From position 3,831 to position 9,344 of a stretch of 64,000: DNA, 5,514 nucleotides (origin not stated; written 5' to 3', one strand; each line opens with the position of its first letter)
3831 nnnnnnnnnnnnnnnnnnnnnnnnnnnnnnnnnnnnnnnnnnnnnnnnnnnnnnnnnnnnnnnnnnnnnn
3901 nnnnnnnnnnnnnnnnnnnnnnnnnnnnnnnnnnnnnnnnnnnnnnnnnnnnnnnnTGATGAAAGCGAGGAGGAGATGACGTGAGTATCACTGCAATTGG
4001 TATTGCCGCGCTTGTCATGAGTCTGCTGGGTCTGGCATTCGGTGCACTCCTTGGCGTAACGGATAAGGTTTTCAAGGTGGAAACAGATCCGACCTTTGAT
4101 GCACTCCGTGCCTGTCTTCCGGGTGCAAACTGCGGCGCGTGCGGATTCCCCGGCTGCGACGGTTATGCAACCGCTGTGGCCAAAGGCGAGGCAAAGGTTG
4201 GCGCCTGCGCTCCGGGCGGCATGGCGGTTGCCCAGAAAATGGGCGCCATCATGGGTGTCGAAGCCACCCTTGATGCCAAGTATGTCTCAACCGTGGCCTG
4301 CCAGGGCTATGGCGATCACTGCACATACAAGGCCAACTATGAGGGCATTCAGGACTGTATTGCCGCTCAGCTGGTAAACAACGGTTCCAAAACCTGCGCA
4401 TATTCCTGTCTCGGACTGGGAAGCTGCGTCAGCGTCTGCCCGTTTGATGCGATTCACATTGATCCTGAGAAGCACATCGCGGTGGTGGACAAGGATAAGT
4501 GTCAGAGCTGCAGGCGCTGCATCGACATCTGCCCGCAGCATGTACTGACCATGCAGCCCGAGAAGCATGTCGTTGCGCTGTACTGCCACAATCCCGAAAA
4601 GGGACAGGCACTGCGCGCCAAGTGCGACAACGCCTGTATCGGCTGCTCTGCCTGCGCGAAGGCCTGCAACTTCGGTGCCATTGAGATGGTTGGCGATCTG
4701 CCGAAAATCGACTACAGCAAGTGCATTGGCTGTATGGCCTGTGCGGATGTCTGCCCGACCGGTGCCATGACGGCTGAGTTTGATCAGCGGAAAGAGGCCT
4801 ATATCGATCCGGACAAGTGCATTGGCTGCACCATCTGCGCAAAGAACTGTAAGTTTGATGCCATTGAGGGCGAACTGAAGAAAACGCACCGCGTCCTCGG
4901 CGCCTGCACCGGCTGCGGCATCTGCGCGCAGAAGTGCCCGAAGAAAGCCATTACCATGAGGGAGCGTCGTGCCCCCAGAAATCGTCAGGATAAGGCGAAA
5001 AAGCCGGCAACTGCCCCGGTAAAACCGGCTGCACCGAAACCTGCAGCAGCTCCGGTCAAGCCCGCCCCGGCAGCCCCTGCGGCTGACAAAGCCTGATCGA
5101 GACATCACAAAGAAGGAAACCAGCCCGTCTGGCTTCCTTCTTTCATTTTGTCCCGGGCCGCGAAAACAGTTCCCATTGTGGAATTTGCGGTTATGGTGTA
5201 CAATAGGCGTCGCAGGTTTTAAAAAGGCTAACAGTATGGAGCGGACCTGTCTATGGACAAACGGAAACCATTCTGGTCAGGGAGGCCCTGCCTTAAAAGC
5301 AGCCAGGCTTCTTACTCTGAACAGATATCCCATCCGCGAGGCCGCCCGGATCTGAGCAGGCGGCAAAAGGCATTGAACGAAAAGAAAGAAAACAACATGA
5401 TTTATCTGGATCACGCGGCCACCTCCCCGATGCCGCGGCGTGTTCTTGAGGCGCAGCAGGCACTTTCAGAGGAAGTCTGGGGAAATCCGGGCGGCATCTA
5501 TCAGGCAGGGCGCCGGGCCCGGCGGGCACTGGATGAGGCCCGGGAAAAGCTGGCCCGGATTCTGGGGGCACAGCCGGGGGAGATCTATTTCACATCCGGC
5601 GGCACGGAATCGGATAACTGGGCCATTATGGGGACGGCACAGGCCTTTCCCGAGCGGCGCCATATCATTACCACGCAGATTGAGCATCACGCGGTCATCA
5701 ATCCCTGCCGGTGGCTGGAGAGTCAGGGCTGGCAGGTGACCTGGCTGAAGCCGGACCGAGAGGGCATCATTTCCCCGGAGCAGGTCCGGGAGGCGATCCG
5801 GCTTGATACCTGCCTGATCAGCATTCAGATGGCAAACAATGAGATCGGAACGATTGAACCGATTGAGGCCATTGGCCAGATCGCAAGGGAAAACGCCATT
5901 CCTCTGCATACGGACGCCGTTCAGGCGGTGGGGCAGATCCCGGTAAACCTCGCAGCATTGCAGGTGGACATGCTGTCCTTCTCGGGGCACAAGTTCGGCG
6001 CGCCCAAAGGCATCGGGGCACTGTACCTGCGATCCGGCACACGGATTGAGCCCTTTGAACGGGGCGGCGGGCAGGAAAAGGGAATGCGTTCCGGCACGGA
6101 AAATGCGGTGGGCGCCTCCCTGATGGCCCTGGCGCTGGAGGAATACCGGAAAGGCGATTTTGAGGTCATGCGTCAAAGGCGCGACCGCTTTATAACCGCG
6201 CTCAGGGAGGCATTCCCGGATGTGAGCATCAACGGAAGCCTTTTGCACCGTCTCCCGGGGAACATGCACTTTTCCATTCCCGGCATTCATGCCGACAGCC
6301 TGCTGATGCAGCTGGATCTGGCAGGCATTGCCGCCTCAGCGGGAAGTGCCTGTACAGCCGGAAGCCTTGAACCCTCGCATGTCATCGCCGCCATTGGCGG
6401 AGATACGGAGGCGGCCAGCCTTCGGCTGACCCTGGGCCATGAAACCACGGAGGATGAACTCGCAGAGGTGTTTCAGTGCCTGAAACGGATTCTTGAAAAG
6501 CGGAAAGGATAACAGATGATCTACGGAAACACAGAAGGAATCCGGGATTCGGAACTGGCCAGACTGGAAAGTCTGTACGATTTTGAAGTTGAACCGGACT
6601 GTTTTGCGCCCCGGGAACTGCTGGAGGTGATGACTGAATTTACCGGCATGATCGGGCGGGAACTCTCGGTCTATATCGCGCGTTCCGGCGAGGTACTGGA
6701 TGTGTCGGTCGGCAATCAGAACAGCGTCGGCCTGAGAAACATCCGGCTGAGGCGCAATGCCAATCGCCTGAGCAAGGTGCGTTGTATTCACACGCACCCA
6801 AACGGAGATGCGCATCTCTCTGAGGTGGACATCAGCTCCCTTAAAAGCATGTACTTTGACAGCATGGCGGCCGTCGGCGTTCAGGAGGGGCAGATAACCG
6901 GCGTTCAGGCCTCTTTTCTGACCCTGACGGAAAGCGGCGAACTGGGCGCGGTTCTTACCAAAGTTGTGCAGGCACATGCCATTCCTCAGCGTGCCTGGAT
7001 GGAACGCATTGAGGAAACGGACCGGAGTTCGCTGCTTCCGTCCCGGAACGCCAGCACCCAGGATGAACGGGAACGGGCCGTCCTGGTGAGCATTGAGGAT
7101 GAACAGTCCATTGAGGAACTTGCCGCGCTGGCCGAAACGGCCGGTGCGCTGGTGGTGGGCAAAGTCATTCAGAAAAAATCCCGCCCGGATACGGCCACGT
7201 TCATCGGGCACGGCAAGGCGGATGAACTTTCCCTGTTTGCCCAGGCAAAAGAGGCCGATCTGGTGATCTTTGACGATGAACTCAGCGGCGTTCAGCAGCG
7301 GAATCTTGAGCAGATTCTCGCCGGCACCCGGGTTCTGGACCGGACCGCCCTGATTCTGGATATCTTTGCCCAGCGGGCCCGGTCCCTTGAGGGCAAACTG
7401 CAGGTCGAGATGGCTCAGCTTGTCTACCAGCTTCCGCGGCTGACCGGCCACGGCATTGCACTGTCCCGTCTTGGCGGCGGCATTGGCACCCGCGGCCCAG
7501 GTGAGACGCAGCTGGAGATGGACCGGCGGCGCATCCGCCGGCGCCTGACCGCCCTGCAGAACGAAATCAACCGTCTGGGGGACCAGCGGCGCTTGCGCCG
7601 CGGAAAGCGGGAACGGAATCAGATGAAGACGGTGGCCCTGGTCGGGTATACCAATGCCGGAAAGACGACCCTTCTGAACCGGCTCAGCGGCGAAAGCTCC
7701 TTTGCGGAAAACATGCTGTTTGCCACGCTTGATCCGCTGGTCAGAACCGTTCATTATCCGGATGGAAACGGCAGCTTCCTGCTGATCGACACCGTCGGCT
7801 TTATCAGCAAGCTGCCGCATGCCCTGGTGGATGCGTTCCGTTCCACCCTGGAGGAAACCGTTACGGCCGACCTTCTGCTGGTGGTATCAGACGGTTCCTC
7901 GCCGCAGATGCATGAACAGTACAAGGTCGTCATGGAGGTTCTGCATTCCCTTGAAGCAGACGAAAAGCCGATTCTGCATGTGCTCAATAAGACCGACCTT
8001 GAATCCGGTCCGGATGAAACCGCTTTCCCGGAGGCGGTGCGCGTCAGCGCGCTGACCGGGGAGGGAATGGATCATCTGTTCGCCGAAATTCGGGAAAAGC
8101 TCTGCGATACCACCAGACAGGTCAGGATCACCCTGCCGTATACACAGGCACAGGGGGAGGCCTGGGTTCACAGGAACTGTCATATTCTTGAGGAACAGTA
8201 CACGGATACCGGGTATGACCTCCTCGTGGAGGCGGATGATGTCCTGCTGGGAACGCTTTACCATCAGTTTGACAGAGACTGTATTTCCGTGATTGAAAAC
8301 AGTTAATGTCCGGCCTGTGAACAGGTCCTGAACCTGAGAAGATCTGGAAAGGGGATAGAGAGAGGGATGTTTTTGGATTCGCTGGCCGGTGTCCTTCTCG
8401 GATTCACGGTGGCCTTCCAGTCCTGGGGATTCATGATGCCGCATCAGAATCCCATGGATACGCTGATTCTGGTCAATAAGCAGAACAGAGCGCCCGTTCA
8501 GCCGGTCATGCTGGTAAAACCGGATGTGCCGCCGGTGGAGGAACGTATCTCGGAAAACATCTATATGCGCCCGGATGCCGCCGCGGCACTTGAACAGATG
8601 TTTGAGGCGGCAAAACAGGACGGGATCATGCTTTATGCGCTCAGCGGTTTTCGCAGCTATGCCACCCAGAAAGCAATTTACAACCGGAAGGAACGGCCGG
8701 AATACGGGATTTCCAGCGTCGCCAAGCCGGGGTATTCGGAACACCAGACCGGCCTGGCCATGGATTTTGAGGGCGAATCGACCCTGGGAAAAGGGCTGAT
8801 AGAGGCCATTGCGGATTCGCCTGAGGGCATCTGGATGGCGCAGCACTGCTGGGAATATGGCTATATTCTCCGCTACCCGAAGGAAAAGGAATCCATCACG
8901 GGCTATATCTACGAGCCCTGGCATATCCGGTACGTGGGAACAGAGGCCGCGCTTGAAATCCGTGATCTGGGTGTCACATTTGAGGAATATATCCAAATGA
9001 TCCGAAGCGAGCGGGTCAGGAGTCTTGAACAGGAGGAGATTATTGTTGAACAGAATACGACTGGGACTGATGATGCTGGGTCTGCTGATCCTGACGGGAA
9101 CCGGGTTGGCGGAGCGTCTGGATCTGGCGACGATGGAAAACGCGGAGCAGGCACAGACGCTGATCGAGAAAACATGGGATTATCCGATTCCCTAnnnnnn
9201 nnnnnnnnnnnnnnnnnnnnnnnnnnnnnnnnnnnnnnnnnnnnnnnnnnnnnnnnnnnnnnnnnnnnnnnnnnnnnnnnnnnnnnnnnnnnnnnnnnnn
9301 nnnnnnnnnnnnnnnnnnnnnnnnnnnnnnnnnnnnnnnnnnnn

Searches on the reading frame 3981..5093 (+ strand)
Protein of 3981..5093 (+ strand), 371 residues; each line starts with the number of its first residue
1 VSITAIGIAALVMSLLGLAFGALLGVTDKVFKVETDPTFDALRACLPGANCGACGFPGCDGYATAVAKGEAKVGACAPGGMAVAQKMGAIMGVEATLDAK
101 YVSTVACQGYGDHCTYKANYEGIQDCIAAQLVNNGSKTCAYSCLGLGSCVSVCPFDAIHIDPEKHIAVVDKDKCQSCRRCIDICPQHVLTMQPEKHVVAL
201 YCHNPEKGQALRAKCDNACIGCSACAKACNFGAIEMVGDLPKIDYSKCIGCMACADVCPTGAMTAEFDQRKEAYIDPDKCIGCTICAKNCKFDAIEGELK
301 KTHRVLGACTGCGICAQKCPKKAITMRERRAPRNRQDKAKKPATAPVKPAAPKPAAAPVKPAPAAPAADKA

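Call 3: search_protein_families(library=pfam, proteins=[window:3981-5093:+], max_evalue=0.01)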
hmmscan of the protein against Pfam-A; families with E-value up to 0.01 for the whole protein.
window:3981-5093:+ (371 aa): 16 families
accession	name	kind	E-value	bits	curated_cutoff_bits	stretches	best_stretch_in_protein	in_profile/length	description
PF00037.32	Fer4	-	1.7e-33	113.5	21.1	6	241-263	1-23/24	4Fe-4S binding domain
PF12838.12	Fer4_7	-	6.1e-29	100.7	27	5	247-294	1-52/52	4Fe-4S dicluster domain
PF14697.11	Fer4_21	-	1e-24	86.9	35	3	273-326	1-59/59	4Fe-4S dicluster domain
PF12837.12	Fer4_6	-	2.9e-23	81.1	25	4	241-262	2-23/24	4Fe-4S binding domain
PF13187.11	Fer4_9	-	2.5e-21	75.9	27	3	218-263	1-52/52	4Fe-4S dicluster domain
PF13237.11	Fer4_10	-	5e-20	71.6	25.5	5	241-290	2-52/53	4Fe-4S dicluster domain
PF12797.12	Fer4_2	-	9.6e-18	63.3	24.5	4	241-260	3-22/22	4Fe-4S binding domain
PF13484.11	Fer4_16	-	3.3e-16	60.2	30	3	247-270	1-27/66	4Fe-4S double cluster binding domain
PF04060.18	FeS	-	3.7e-13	49.4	23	1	46-78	1-33/33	Putative Fe-S cluster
PF25160.1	LdpA_Fe-S-bd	-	1.1e-11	44.8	27.6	2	149-192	9-46/49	LdpA Fe-S cluster-binding domain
PF12800.12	Fer4_4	-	2.5e-11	43.3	24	2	246-261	2-17/17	4Fe-4S binding domain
PF12798.12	Fer4_3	-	2.6e-10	40.8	27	1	248-262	1-15/15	4Fe-4S binding domain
PF13459.11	Fer4_15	-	6.4e-09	36.8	22.4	0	242-260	2-20/66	4Fe-4S single cluster domain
PF13534.11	Fer4_17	-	2.3e-06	28.5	22.2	0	173-229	1-56/61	4Fe-4S dicluster domain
PF13183.11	Fer4_8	-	5.6e-06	27.2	27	0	246-269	3-27/68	4Fe-4S dicluster domain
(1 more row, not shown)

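Call 4: search_protein_families(library=ncbifam, proteins=[window:3981-5093:+], max_evalue=0.001)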
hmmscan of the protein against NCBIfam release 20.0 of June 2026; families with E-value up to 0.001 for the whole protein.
window:3981-5093:+ (371 aa): 89 families (the best 25 are shown)
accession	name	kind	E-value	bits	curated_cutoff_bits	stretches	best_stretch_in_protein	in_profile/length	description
NF005503.0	PRK07118.1-2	equivalog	1.6e-73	247.6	252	3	11-245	7-240/292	RnfABCDGE type electron transport complex subunit B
NF005505.0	PRK07118.1-4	equivalog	1.2e-71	241.3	378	2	5-263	5-262/265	Fe-S cluster domain-containing protein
NF041836.1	rnfB_Methano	equivalog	1.2e-70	238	445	2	1-263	1-262/265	Rnf electron transport complex subunit RnfB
NF005504.0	PRK07118.1-3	equivalog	1.1e-67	228.5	437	2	5-271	3-274/293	Fe-S cluster domain-containing protein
NF005506.0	PRK07118.1-5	equivalog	3.7e-58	197.1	388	1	12-262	12-261/279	Fe-S cluster domain-containing protein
TIGR01944.1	rnfB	subfamily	4.9e-53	179.5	68.7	2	7-197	5-168/190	RnfABCDGE type electron transport complex subunit B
NF003475.0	PRK05113.1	equivalog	5.2e-46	156.9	203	3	5-96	3-93/190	electron transport complex subunit RsxB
NF038196.1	ferrodoxin_EFR1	subfamily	2.1e-27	96.7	75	3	210-272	177-239/242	EFR1 family ferrodoxin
NF005415.0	PRK06991.1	equivalog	9.3e-26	91.1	281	2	270-330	77-138/284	electron transport complex subunit RsxB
NF006446.0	PRK08764.1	equivalog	5.9e-23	81.3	220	2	41-193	11-137/139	Rnf electron transport complex subunit RnfB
TIGR02179.1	PorD_KorD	subfamily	6.1e-23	80.7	60.05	3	241-297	20-74/78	2-oxoacid:acceptor oxidoreductase, delta subunit, pyruvate/2-ketoisovalerate family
NF045874.1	Vhu_polyferre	exception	1e-20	73.8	600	3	177-326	92-245/381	F420-non-reducing hydrogenase associated-polyferredoxin VhuB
NF043069.1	T4HPD_activ_SAM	equivalog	4.2e-20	72.3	425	3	200-263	32-97/299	trans-4-hydroxy-L-proline dehydratase activase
NF006221.0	PRK08348.1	subfamily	1.6e-19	69.9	124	3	142-194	45-97/136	NADH-plastoquinone oxidoreductase subunit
NF040770.1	hetero_SS_HdrA2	exception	1.6e-19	69.5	1100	3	272-329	571-628/777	CoB-CoM heterodisulfide reductase HdrA2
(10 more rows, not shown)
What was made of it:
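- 3981..5096 (+): rnfB, 371 aa, with an N-terminal FeS domain and six Fer4 stretches. Calls 3 and 4 (TIGR01944 scores 179.5 bits against a cut-off of 68.7).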

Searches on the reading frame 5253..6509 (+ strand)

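Call 3: search_protein_families(library=pfam, proteins=[window:5253-6509:+], max_evalue=0.01)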
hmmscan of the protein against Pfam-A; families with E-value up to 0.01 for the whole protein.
window:5253-6509:+ (419 aa): 3 families
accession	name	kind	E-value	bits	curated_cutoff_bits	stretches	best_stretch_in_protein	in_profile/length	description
PF00266.25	Aminotran_5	-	6.4e-78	262.8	21.5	1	50-404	1-369/371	Aminotransferase class-V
PF01212.27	Beta_elim_lyase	-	5.1e-08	33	27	1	95-247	36-199/288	Beta-eliminating lyase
PF01041.23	DegT_DnrJ_EryC1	-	3.9e-05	23.5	19.8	1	129-228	58-152/360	DegT/DnrJ/EryC1/StrS aminotransferase family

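Call 4: search_protein_families(library=ncbifam, proteins=[window:5253-6509:+], max_evalue=0.001)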
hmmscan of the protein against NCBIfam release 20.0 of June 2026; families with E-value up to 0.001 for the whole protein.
window:5253-6509:+ (419 aa): 25 families
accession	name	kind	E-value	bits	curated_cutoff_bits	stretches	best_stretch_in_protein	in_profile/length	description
TIGR03402.1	FeS_nifS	equivalog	2e-130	435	530.75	1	50-417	1-373/379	cysteine desulfurase NifS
NF010611.0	PRK14012.1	equivalog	3.5e-100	335.8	548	1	48-415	5-380/406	IscS subfamily cysteine desulfurase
TIGR02006.1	IscS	equivalog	1.3e-98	330.7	643.2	1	49-416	4-377/402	IscS subfamily cysteine desulfurase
TIGR03235.1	DNA_S_dndA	equivalog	2.6e-95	319.7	480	1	51-389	1-346/353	cysteine desulfurase DndA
NF002806.0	PRK02948.1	subfamily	8.4e-85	285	304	1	49-418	1-376/381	IscS subfamily cysteine desulfurase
TIGR03403.1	nifS_epsilon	equivalog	1.3e-84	284.2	587.7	1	50-414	1-373/382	NifS family cysteine desulfurase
TIGR01979.1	sufS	subfamily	3.2e-48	164.6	475.1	1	43-413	13-398/403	SufS family cysteine desulfurase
TIGR01977.1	am_tr_V_EF2568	hypoth_equivalog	3.3e-47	161.3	377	1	50-411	1-374/376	cysteine desulfurase family protein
NF040779.1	Sec_lyase_SclA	exception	2e-34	119.1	525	1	50-414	1-377/378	selenocysteine lyase SclA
TIGR01976.1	am_tr_V_VC1184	hypoth_equivalog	1.6e-31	110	352.35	1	41-263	13-235/401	cysteine desulfurase-like protein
NF041166.1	f2_encap_cargo1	exception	4.5e-31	108.6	800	1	46-272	243-475/623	family 2A encapsulin nanocompartment cargo protein cysteine desulfurase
NF006791.0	PRK09295.1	equivalog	3.3e-27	95.6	661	1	44-273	19-254/406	cysteine desulfurase SufS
NF008126.0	PRK10874.1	equivalog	4.9e-23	81.9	607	1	46-272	17-249/401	cysteine desulfurase CsdA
TIGR03392.1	FeS_syn_CsdA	equivalog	7.7e-22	78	493.6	1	47-268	15-242/398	cysteine desulfurase CsdA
TIGR04343.1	egtE_PLP_lyase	equivalog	2e-16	59.8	400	1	49-262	14-218/370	ergothioneine biosynthesis PLP-dependent enzyme EgtE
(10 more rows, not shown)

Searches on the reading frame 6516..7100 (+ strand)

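Call 67: search_protein_families(library=pfam, proteins=[window:6516-7100:+], max_evalue=0.01)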
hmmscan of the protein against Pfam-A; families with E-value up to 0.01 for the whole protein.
window:6516-7100:+ (195 aa): 1 family
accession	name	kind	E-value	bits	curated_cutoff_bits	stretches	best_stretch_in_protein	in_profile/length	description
PF14464.11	Prok-JAB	-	0.0099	16.2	25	0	79-122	60-103/114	Prokaryotic homologs of the JAB domain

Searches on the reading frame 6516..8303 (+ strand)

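Call 3: search_protein_families(library=pfam, proteins=[window:6516-8303:+], max_evalue=0.01)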
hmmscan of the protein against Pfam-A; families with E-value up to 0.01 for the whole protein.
window:6516-8303:+ (596 aa): 10 families
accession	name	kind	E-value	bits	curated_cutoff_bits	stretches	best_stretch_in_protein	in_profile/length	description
PF13167.11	GTP-bdg_N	-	1.2e-32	112.8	25.4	1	196-285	1-89/89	GTP-binding GTPase N-terminal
PF16360.10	GTP-bdg_M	-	4.7e-28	98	29.5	1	287-365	1-79/79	GTP-binding GTPase Middle Region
PF01926.29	MMR_HSR1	-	3.9e-20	72.5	21.9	1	372-492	1-113/113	50S ribosome-binding GTPase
PF19275.4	HflX_C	-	7e-07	29.7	26.4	1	506-561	11-66/102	HflX C-terminal domain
PF00025.27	Arf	-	6e-05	23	22.3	1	367-514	12-146/174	ADP-ribosylation factor family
PF02421.24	FeoB_N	-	0.00011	22.2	27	1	372-460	2-88/156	Ferrous iron transport protein B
PF03193.22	RsgA_GTPase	-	0.00084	19.6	30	0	369-396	105-132/174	RsgA GTPase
PF00350.29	Dynamin_N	-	0.0039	17.7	27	0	373-407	1-35/168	Dynamin family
PF12631.12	MnmE_helical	-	0.0064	17.1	40.1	0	334-530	61-136/211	MnmE helical domain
PF00071.28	Ras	-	0.0067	16.4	21.6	0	373-497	2-118/162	Ras family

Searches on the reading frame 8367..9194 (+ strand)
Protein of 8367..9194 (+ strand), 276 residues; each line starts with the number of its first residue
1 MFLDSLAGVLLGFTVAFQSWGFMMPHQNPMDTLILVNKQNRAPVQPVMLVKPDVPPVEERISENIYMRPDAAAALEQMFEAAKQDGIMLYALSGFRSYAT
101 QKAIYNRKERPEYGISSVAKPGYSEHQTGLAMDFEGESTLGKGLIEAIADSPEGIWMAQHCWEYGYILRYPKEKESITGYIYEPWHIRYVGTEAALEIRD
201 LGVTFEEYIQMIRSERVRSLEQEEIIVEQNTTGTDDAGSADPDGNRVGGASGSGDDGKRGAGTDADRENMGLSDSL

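Call 3: search_protein_families(library=pfam, proteins=[window:8367-9194:+], max_evalue=0.01)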
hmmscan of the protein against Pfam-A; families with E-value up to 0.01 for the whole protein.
window:8367-9194:+ (276 aa): 1 family
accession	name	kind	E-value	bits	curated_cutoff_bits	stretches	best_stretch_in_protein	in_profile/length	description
PF02557.22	VanY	-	4.3e-40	137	25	1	65-191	2-131/132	D-alanyl-D-alanine carboxypeptidase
